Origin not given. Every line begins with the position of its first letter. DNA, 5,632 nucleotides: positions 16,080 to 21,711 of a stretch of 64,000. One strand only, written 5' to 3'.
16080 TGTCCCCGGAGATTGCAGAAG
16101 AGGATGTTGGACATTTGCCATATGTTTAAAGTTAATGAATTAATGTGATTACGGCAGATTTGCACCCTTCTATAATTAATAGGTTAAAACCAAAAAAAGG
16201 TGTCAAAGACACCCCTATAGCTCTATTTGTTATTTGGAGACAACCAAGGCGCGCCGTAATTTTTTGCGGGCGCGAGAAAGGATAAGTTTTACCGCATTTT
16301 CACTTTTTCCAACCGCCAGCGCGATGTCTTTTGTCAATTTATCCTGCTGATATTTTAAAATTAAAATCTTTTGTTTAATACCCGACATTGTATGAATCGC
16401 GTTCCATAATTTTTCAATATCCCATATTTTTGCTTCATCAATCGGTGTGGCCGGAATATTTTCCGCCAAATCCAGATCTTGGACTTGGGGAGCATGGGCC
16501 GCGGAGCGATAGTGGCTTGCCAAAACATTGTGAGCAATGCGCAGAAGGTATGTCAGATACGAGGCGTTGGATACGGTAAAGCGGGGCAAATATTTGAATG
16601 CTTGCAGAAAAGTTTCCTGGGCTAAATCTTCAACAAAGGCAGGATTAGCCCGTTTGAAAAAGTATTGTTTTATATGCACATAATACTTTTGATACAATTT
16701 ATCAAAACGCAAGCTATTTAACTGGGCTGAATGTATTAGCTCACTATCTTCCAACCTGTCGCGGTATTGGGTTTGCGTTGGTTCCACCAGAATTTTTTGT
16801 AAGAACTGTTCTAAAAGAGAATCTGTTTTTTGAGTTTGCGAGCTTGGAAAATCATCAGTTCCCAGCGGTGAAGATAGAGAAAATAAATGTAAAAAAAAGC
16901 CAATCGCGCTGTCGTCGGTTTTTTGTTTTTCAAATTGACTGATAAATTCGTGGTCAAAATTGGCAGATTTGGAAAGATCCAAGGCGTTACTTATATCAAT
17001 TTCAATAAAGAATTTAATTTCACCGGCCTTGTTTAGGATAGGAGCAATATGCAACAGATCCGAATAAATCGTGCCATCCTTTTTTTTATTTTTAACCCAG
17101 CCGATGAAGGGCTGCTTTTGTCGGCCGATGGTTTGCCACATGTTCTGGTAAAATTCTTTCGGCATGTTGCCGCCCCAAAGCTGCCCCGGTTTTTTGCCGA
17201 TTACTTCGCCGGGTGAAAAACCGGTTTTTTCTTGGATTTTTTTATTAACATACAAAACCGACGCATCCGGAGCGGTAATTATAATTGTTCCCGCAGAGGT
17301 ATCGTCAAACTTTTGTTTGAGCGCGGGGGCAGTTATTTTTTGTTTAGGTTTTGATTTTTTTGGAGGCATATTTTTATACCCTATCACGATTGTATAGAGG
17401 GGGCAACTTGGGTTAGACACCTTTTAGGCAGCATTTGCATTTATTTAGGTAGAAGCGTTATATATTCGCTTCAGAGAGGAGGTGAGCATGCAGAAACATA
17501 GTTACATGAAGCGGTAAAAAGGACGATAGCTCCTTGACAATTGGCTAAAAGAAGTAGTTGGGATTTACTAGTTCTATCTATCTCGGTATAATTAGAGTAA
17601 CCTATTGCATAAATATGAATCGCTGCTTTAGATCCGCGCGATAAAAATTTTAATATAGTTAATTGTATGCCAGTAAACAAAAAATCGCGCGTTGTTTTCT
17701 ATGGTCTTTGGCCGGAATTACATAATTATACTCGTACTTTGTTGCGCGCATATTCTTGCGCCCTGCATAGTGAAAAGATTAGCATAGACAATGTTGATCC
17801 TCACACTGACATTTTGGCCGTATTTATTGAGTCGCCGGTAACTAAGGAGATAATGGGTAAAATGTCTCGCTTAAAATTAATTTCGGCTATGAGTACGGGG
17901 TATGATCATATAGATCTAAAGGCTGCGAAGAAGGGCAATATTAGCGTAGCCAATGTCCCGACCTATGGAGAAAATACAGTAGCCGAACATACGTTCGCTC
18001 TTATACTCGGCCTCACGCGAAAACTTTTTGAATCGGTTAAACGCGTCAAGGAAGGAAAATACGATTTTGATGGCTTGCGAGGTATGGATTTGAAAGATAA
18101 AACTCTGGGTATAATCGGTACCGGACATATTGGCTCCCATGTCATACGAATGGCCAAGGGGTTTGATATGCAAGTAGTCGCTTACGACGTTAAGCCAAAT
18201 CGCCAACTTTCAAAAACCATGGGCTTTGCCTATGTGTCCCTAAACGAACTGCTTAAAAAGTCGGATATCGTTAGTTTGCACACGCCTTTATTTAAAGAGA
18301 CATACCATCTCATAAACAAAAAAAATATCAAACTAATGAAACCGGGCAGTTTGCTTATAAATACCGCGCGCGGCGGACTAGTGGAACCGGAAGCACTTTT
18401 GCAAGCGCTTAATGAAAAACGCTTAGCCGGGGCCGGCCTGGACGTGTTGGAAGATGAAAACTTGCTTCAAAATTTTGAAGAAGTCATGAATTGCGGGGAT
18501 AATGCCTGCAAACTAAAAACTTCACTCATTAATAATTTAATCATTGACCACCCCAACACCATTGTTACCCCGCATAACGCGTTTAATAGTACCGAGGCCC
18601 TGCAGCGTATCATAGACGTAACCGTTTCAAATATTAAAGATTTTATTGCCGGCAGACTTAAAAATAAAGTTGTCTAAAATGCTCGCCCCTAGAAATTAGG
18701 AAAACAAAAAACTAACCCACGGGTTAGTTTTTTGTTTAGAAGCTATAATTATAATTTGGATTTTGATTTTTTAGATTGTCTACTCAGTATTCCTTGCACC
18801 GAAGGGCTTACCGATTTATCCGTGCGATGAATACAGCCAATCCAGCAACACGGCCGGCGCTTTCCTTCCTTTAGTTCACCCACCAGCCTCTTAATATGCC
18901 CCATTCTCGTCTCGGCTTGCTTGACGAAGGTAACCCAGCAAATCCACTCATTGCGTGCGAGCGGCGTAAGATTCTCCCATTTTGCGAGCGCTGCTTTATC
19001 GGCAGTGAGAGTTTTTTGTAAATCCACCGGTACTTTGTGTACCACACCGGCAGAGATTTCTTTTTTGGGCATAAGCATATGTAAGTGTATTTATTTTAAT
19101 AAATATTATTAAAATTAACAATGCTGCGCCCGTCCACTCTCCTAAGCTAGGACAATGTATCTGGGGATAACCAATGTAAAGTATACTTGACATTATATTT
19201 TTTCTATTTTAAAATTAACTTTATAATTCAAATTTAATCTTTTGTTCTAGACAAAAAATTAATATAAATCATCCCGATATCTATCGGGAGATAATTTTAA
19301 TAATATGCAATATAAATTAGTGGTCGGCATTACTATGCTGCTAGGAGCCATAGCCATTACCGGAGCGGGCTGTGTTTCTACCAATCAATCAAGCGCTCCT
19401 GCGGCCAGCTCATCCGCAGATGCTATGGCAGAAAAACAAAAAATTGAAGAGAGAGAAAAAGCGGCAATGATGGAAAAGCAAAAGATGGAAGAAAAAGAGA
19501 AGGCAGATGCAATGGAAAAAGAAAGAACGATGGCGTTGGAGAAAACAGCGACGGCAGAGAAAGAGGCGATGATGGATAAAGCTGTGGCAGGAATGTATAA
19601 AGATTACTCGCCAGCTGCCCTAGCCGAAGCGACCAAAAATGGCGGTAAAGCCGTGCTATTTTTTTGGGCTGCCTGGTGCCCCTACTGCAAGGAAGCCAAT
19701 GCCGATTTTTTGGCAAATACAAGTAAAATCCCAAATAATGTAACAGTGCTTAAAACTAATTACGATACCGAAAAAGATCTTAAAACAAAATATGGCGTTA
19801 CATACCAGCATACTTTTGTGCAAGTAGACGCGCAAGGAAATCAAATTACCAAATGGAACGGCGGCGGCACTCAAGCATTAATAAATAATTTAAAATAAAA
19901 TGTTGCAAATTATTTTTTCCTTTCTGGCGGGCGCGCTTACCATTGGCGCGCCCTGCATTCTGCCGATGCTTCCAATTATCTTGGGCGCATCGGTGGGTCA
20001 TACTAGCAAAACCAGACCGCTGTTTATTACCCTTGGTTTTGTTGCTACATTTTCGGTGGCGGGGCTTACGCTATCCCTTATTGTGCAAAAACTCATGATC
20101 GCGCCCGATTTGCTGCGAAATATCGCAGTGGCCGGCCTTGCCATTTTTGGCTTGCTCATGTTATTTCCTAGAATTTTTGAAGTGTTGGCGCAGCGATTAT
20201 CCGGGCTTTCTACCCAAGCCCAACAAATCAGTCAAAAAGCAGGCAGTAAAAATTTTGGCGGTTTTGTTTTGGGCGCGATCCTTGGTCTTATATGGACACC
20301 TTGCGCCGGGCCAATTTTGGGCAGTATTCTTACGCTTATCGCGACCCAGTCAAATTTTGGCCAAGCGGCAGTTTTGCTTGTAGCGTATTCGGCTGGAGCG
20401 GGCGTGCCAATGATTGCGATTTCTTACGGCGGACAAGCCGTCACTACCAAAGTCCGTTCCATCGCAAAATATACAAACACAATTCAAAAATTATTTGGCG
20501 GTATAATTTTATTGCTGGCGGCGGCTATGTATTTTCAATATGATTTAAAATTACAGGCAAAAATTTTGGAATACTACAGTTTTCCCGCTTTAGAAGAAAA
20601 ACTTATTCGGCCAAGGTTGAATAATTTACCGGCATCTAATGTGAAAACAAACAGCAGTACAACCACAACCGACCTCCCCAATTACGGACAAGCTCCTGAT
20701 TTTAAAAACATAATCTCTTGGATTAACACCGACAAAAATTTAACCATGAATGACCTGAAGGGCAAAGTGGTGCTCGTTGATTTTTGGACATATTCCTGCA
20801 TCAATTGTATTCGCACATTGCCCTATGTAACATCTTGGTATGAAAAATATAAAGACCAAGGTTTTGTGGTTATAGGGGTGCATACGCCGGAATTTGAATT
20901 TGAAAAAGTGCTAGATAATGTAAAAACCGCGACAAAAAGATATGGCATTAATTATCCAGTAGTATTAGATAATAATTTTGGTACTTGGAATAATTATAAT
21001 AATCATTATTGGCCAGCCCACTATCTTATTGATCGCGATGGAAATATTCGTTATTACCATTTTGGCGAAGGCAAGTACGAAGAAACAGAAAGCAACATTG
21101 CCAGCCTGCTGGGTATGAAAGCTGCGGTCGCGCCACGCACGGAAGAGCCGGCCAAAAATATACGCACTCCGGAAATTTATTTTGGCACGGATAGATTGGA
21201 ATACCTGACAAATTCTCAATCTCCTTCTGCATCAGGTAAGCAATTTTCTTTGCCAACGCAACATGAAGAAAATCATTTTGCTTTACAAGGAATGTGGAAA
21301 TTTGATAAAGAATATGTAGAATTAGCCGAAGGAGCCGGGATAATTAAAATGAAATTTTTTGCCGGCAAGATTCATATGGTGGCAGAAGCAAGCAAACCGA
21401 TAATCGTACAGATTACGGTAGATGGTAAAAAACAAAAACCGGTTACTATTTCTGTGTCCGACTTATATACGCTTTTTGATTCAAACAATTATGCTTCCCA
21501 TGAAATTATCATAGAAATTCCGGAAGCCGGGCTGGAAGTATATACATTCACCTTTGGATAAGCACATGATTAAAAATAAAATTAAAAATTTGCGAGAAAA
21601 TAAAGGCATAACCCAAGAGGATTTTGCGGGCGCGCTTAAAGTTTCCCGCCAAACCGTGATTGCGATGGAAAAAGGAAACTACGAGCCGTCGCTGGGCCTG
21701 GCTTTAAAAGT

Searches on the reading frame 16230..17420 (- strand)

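Call 21: search_protein_families(library=pfam, proteins=[window:16230-17420:-], max_evalue=0.001)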
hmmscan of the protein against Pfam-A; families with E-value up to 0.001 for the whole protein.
window:16230-17420:- (396 aa): 6 families
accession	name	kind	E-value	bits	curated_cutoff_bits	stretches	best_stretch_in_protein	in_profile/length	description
PF00989.32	PAS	-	4.6e-12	46.4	22.6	1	38-138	6-106/113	PAS fold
PF13426.13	PAS_9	-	9e-10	39.2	27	1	46-144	4-102/103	PAS domain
PF04542.20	Sigma70_r2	-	1.2e-09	38.3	24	1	242-308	1-69/71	Sigma-70 region 2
PF08281.18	Sigma70_r4_2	-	5.5e-08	32.8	25.7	1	336-388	2-54/54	Sigma-70, region 4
PF08448.16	PAS_4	-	0.00015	22.4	23.1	1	39-140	2-100/110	PAS fold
PF04545.22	Sigma70_r4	-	0.00093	19.1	24.1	0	341-389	1-49/50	Sigma-70, region 4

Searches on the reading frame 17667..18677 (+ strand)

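Call 84: search_protein_families(library=pfam, proteins=[window:17667-18677:+], max_evalue=0.00001)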
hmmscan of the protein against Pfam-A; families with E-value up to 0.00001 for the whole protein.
window:17667-18677:+ (336 aa): 3 families
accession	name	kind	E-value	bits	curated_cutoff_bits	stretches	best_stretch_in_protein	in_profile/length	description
PF02826.25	2-Hacid_dh_C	-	5.4e-57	192.5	25.1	1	110-305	1-178/178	D-isomer specific 2-hydroxyacid dehydrogenase, NAD binding domain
PF00389.36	2-Hacid_dh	-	3e-27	95.4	24.6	1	19-335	8-133/134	D-isomer specific 2-hydroxyacid dehydrogenase, catalytic domain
PF01262.27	AlaDh_PNT_C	-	2.2e-07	31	23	1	148-240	32-137/214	Alanine dehydrogenase/PNT, C-terminal domain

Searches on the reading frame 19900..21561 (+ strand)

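Call 84: search_protein_families(library=pfam, proteins=[window:19900-21561:+], max_evalue=0.00001)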
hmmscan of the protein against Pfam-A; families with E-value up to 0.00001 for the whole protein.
window:19900-21561:+ (553 aa): 6 families
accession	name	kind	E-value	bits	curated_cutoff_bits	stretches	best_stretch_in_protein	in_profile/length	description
PF17991.7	Thioredoxin_10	-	9.8e-29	101.2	27.1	1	423-553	1-142/142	Thioredoxin like C-terminal domain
PF02683.22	DsbD_TM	-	1.5e-17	64.1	27.1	1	4-210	4-214/219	Cytochrome C biogenesis protein transmembrane domain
PF00578.27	AhpC-TSA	-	2e-16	60.5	26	1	264-385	4-123/124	AhpC/TSA family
PF08534.16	Redoxin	-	8.2e-16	58.6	26.6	1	265-404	6-148/148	Redoxin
PF13905.12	Thioredoxin_8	-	6e-12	46.2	27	1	288-383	1-94/94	Thioredoxin-like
PF13386.12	DsbD_2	-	8.8e-08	32.7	24.9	1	8-207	3-197/199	Cytochrome C biogenesis protein transmembrane region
